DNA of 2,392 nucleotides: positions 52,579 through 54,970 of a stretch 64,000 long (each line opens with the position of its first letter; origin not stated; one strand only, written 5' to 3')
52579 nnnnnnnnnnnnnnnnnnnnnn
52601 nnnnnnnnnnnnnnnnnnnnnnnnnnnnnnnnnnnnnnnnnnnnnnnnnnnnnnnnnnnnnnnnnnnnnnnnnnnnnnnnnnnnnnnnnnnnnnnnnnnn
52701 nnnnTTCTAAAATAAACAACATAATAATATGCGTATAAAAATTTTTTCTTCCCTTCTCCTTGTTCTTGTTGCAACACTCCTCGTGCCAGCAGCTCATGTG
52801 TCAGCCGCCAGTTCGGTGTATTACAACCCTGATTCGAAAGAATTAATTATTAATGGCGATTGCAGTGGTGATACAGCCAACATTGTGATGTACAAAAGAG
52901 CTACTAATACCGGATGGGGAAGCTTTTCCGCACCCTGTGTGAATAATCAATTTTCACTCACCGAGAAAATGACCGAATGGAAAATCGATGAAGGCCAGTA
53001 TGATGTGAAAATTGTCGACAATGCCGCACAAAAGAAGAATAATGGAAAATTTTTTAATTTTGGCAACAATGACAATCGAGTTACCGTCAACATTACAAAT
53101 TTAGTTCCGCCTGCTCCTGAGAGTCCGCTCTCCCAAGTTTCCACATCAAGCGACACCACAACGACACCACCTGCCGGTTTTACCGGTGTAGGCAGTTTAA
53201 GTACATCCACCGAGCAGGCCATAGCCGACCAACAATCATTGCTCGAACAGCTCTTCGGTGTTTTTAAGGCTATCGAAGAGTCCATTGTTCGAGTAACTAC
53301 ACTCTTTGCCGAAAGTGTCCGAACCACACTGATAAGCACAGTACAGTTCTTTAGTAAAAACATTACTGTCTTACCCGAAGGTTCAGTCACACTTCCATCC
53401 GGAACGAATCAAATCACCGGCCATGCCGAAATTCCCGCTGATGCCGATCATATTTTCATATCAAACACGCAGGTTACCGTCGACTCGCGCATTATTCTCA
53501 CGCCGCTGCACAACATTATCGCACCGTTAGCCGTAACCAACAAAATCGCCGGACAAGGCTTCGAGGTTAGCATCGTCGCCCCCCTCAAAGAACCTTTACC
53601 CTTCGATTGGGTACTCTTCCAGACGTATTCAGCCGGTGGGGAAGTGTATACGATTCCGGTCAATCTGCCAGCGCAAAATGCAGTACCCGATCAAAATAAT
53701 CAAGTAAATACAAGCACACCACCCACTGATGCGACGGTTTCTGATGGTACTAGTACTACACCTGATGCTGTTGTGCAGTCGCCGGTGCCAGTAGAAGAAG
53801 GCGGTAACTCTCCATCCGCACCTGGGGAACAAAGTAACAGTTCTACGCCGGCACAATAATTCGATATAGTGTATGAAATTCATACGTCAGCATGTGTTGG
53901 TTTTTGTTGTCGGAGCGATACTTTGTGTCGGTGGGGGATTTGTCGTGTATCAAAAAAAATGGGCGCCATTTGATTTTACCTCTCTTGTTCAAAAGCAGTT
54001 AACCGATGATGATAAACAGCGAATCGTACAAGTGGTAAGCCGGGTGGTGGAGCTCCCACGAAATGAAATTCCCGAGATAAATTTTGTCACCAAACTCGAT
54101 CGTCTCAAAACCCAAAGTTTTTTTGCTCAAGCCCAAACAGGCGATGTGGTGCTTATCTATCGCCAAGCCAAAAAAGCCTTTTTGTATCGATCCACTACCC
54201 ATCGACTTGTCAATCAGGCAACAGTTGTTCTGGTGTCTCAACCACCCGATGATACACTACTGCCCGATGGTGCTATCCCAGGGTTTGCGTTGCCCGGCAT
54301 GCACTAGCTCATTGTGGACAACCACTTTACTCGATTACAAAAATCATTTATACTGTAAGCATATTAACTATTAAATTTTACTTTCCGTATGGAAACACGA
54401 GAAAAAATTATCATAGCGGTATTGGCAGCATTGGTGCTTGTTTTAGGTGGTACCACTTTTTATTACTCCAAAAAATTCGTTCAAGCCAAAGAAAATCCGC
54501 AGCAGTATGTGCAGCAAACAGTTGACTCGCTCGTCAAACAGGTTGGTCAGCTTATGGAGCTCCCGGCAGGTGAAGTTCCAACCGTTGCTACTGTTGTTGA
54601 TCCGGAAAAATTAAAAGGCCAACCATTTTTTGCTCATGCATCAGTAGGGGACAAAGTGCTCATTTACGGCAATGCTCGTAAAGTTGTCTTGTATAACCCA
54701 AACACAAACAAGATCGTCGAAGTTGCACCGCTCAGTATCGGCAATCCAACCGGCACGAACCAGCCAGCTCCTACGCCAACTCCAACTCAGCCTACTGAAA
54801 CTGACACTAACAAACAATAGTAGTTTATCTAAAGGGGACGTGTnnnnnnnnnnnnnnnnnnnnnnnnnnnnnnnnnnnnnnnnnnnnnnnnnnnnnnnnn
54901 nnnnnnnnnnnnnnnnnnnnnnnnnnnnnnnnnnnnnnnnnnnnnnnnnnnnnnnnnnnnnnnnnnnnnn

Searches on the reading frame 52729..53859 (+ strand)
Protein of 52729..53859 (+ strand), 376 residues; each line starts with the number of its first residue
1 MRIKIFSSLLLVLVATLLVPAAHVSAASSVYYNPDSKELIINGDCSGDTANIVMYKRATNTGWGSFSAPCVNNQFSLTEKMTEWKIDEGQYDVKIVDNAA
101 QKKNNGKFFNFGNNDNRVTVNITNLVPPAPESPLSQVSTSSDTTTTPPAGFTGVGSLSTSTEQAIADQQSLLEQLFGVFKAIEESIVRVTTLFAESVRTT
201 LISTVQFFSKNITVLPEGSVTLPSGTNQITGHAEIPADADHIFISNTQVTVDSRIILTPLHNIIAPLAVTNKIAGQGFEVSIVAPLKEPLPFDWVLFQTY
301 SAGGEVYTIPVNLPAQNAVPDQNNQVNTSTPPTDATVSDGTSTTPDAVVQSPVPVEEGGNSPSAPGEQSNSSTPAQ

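Call 3: search_protein_families(library=pfam, proteins=[window:52729-53859:+], max_evalue=1)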
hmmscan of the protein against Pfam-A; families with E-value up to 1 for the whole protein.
window:52729-53859:+ (376 aa): 1 family
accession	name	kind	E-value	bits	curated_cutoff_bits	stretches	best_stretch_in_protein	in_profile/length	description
PF24146.1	K1-lyase_C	-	0.0069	17.3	27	1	242-280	14-54/70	K1 capsule-specific polysaccharide lyase, C-terminal domain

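Call 4: search_protein_families(library=ncbifam, proteins=[window:52729-53859:+], max_evalue=1)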
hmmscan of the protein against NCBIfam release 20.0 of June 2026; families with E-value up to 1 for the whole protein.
window:52729-53859:+ (376 aa): 0 families

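Call 86: search_protein_families(library=padloc, proteins=[window:52729-53859:+], max_evalue=0.01)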
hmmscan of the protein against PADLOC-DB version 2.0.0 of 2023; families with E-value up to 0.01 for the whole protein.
window:52729-53859:+ (376 aa): 0 families

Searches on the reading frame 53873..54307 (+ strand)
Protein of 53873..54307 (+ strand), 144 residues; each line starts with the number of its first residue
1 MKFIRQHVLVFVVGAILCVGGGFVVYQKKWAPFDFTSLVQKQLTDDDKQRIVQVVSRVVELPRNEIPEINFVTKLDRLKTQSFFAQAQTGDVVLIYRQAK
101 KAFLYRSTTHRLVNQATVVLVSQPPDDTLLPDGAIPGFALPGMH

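Call 3: search_protein_families(library=pfam, proteins=[window:53873-54307:+], max_evalue=1)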
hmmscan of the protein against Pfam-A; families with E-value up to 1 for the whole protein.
window:53873-54307:+ (144 aa): 4 families
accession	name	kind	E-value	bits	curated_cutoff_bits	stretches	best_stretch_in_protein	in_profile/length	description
PF24145.1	K1-lyase_N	-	0.039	14.5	27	1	65-121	7-59/72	K1 capsule-specific polysaccharide lyase, N-terminal domain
PF18604.6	PreAtp-grasp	-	0.041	14.9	27.5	1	84-130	5-51/94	Pre ATP-grasp domain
PF13567.11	DUF4131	-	0.049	13.8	31.6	1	5-93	28-107/165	Domain of unknown function (DUF4131)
PF20871.2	KCTD1-15_CTD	-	0.069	13.7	27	1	39-91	31-83/97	BTB/POZ domain-containing protein KCTD1/15, C-terminal domain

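Call 4: search_protein_families(library=ncbifam, proteins=[window:53873-54307:+], max_evalue=1)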
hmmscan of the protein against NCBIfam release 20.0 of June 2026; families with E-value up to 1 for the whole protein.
window:53873-54307:+ (144 aa): 0 families

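Call 86: search_protein_families(library=padloc, proteins=[window:53873-54307:+], max_evalue=0.01)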
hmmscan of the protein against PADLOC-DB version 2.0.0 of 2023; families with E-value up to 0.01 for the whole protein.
window:53873-54307:+ (144 aa): 0 families

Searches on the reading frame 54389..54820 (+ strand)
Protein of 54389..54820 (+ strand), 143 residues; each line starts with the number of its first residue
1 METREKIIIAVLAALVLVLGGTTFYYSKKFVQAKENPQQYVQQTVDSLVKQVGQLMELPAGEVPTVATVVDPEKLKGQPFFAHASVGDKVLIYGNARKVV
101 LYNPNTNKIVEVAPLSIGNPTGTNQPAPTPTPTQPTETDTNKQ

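Call 3: search_protein_families(library=pfam, proteins=[window:54389-54820:+], max_evalue=1)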
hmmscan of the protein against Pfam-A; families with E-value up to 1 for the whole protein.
window:54389-54820:+ (143 aa): 4 families
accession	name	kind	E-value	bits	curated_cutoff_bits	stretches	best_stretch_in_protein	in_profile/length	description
PF13964.12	Kelch_6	-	0.031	14.7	25.3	1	93-117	17-48/50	Kelch motif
PF06097.16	DUF945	-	0.048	13.2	26.8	1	7-52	6-48/460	Bacterial protein of unknown function (DUF945)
PF07646.21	Kelch_2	-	0.056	13.9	21.3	1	85-115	9-47/48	Kelch motif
PF15932.10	DUF4748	-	0.14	12.4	27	1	15-33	11-29/52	Domain of unknown function (DUF4748)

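Call 4: search_protein_families(library=ncbifam, proteins=[window:54389-54820:+], max_evalue=1)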
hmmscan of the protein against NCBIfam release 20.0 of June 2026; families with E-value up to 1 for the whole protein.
window:54389-54820:+ (143 aa): 5 families
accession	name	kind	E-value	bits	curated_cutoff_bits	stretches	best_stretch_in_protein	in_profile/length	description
NF047696.1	ThlDiSintTplARhiz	equivalog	0.0055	16.5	230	1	4-102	10-102/219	thiol:disulfide interchange protein TlpA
NF006029.0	PRK08168.1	equivalog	0.1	11.6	380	1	8-47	75-114/520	NADH-quinone oxidoreductase subunit L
NF002780.0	PRK02898.1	equivalog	0.13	12.1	84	1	8-65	12-69/104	energy-coupling factor ABC transporter substrate-binding protein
NF051431.1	Rv0361_Cterm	subfamily_domain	0.16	12.2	37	1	4-52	2-50/140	Rv0361 family membrane protein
TIGR03329.1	Phn_aa_oxid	hypoth_equivalog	0.2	10.4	632.8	1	15-94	294-369/460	putative aminophosphonate oxidoreductase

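Call 86: search_protein_families(library=padloc, proteins=[window:54389-54820:+], max_evalue=0.01)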
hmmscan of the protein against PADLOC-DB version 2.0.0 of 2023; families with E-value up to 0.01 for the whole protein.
window:54389-54820:+ (143 aa): 0 families
